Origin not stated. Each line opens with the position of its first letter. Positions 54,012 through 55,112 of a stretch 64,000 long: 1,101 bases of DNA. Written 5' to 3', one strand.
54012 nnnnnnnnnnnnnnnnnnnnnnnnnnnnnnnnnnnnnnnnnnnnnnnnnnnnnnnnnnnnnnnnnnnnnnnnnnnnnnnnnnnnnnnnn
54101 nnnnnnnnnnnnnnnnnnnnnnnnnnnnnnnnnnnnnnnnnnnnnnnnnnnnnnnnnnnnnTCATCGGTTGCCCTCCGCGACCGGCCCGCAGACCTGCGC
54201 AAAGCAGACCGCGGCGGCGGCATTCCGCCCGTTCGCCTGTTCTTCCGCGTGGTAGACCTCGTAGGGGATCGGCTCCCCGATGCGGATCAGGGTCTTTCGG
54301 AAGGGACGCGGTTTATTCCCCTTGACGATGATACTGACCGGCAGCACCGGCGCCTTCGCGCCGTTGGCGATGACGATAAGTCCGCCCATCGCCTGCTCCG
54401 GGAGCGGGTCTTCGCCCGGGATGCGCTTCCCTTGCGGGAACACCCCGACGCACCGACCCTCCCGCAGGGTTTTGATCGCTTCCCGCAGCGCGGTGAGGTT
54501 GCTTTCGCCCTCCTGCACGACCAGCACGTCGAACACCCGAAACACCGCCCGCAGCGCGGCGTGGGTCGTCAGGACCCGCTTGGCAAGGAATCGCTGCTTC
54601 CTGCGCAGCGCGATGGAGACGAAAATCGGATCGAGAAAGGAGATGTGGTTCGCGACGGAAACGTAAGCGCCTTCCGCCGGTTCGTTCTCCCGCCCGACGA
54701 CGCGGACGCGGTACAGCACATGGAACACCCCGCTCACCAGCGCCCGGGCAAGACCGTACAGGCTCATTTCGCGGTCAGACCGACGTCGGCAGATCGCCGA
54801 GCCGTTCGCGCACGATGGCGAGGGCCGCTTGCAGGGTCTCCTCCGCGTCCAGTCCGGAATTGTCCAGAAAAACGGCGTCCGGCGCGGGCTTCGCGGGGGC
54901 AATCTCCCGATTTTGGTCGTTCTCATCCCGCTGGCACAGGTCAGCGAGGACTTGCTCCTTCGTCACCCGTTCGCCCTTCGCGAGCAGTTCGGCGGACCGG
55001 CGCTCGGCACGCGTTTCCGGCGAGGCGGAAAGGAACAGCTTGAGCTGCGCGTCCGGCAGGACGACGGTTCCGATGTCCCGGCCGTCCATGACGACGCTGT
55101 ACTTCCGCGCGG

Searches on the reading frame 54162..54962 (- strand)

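Call 36: search_protein_families(library=pfam, proteins=[window:54162-54962:-], max_evalue=0.001)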
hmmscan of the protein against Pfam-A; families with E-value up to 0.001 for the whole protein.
window:54162-54962:- (266 aa): 1 family
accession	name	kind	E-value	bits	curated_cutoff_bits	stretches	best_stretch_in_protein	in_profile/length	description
PF01553.26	Acyltransferase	-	2.9e-17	63.2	23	1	85-211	1-131/132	Acyltransferase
